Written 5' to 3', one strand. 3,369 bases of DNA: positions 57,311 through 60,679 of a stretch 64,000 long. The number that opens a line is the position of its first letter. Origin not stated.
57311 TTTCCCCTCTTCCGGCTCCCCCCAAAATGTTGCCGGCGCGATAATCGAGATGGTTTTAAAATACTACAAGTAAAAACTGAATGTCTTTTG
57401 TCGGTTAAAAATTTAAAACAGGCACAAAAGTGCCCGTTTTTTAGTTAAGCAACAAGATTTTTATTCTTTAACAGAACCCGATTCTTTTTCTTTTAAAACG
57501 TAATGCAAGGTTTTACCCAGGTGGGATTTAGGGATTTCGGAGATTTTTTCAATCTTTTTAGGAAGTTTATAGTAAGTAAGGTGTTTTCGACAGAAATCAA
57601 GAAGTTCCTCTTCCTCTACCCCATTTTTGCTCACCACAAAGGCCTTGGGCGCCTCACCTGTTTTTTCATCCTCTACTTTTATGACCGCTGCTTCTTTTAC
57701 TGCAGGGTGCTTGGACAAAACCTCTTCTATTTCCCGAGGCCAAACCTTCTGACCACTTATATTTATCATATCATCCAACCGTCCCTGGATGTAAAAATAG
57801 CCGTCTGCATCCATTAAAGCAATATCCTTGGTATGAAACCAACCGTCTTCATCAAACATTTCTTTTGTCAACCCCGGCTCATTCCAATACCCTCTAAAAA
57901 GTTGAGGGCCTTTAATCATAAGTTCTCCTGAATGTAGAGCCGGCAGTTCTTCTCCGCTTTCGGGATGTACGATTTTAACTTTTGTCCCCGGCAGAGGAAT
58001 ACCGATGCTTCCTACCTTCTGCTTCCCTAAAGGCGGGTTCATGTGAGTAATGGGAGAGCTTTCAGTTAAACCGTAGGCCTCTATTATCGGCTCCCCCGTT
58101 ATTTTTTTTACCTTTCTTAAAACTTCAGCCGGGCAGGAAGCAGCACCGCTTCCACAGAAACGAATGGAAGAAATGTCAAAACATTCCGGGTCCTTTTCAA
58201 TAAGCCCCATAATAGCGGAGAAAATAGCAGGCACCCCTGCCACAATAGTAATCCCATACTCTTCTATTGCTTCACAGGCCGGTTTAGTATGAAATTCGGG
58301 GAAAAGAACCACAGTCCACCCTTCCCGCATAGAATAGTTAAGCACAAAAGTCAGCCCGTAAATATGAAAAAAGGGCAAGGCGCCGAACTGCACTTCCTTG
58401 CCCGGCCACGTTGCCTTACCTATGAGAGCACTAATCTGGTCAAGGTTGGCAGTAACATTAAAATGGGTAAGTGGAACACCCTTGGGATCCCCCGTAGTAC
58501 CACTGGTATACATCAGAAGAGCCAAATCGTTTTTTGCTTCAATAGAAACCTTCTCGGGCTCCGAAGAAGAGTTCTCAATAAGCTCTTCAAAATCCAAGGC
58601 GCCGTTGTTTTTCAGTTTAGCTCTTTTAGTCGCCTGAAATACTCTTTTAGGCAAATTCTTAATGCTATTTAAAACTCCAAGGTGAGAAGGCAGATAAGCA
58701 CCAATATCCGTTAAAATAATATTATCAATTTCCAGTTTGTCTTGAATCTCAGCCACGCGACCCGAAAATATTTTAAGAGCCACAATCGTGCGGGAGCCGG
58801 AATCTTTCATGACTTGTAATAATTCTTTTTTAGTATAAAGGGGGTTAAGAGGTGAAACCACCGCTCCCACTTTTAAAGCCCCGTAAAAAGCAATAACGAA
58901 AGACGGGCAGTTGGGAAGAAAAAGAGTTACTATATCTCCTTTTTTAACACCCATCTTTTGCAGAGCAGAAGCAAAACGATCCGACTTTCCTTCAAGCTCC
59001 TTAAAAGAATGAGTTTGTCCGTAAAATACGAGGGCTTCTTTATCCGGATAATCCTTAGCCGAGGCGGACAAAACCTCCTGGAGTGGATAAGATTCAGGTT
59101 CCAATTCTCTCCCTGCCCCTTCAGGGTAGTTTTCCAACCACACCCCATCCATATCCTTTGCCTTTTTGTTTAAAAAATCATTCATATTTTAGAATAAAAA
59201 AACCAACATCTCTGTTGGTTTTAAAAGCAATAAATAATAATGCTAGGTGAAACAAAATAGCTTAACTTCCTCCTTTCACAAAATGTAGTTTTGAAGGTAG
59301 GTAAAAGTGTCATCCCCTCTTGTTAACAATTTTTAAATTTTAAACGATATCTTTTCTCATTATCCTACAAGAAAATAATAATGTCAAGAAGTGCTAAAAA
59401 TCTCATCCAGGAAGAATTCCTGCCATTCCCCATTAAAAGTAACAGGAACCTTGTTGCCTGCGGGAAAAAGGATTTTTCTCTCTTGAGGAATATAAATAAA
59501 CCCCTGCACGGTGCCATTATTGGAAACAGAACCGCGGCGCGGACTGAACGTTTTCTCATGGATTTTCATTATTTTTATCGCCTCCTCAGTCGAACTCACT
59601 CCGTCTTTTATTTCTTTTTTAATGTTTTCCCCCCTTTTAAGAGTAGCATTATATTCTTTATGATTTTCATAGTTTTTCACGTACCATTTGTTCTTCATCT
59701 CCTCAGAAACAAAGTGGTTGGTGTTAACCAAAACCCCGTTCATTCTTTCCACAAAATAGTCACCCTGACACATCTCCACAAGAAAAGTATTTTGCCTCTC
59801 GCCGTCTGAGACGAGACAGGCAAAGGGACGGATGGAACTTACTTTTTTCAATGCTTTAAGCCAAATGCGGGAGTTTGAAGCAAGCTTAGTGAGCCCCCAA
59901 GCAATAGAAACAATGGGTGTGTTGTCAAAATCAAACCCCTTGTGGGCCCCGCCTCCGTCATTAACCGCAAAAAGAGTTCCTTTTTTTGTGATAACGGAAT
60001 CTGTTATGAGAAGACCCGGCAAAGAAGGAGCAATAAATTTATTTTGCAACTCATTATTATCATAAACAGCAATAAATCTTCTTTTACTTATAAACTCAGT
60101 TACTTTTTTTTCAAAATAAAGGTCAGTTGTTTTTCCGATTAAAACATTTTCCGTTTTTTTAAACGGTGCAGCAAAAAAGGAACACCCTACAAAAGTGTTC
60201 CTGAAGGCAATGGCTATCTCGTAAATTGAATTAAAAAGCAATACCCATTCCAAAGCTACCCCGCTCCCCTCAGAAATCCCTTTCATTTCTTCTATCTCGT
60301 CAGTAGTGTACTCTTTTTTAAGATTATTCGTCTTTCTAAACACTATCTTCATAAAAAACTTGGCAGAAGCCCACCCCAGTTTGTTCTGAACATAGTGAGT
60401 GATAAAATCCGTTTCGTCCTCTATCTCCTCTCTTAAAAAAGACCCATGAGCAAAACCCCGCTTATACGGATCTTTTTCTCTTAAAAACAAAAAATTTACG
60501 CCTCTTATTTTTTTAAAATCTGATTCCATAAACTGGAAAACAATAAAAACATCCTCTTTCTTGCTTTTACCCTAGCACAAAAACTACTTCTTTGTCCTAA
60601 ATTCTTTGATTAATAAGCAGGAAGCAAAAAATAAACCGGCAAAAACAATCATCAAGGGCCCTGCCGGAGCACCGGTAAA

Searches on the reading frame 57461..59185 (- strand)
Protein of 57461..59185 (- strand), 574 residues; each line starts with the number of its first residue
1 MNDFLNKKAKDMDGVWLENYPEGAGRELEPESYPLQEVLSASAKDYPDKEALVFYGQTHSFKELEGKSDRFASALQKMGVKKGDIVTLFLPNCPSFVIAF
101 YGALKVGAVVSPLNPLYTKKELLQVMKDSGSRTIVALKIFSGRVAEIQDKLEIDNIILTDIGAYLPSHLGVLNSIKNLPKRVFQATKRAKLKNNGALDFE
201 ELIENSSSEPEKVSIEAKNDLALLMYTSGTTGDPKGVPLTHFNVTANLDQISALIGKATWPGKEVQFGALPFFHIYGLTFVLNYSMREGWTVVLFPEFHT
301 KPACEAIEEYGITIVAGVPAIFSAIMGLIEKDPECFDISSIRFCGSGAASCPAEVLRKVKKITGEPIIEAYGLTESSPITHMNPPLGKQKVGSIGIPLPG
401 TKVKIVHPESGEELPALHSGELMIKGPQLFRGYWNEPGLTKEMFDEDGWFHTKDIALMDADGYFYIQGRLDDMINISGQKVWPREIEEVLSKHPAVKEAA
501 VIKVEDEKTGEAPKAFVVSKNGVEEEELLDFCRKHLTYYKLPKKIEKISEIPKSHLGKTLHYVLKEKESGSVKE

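Call 3: search_protein_families(library=pfam, proteins=[window:57461-59185:-], max_evalue=0.01)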
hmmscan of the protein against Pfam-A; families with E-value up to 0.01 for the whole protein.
window:57461-59185:- (574 aa): 2 families
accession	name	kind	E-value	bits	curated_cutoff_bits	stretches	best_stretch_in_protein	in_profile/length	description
PF00501.34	AMP-binding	-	1.2e-98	330.9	29.9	1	41-434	3-384/384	AMP-binding enzyme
PF13193.12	AMP-binding_C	-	1.1e-19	71.5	24.5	1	485-558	1-76/76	AMP-binding enzyme C-terminal domain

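Call 4: search_protein_families(library=ncbifam, proteins=[window:57461-59185:-], max_evalue=0.01)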
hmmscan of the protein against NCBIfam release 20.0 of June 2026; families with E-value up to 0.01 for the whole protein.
window:57461-59185:- (574 aa): 109 families (the best 25 are shown)
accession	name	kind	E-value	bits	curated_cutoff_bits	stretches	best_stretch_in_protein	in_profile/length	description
NF004114.0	PRK05605.1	equivalog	1.5e-139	466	766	1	12-566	13-567/575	long-chain-fatty-acid--CoA ligase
NF005220.0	PRK06710.1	equivalog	6.9e-139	463.5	1116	1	12-569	3-554/563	long-chain-fatty-acid--CoA ligase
NF006181.0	PRK08314.1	subfamily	1.1e-132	443.2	705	1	15-571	6-557/563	long-chain-fatty-acid--CoA ligase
NF004837.0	PRK06187.1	subfamily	6.9e-124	414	476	1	35-569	10-523/531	long-chain-fatty-acid--CoA ligase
NF006523.0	PRK08974.1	equivalog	9.3e-121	403.7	884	1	12-572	1-557/561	long-chain-fatty-acid--CoA ligase FadD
NF004229.0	PRK05677.1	subfamily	7.2e-119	397.8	879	1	13-569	3-556/563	long-chain-fatty-acid--CoA ligase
NF005463.0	PRK07059.1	subfamily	5.6e-117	391.5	869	1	12-566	1-554/557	long-chain-fatty-acid--CoA ligase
NF009139.0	PRK12492.1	equivalog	1.3e-105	354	1018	1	15-566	5-560/562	long-chain-fatty-acid--CoA ligase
NF006442.0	PRK08751.1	equivalog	5.7e-104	348.5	1023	1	14-566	5-556/560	long-chain fatty acid--CoA ligase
NF004822.0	PRK06178.1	equivalog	3.3e-100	336.3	782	1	10-562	12-561/571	acyl-CoA synthetase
NF009233.0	PRK12583.1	subfamily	7.5e-95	318.4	832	1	36-568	21-550/558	fatty acid CoA ligase family protein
NF005714.0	PRK07529.1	subfamily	1.4e-94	317.7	632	1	37-569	34-577/640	acyl-CoA synthetase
NF006182.0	PRK08316.1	subfamily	1.7e-90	304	663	2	184-567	137-516/523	fatty acyl-CoA synthetase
NF005702.0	PRK07514.1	subfamily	2.3e-88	296.8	558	2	189-569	128-501/506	malonyl-CoA synthase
NF002966.0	PRK03640.1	equivalog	4.6e-87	292.6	556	2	189-568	111-480/483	o-succinylbenzoate--CoA ligase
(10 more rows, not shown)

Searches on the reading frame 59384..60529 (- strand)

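Call 3: search_protein_families(library=pfam, proteins=[window:59384-60529:-], max_evalue=0.01)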
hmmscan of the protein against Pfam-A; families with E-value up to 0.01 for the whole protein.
window:59384-60529:- (381 aa): 1 family
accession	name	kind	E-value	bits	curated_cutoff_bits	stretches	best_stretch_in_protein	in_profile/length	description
PF03417.21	AAT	-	0.00014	22.1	23.2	1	226-360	93-223/225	Acyl-coenzyme A:6-aminopenicillanic acid acyl-transferase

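Call 4: search_protein_families(library=ncbifam, proteins=[window:59384-60529:-], max_evalue=0.01)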
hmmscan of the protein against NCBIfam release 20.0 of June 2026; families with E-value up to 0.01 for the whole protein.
window:59384-60529:- (381 aa): 1 family
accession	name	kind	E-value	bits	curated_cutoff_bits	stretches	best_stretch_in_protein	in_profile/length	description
NF040521.1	C45_proenzyme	subfamily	5e-36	124.7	85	1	19-353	2-313/313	C45 family autoproteolytic acyltransferase/hydrolase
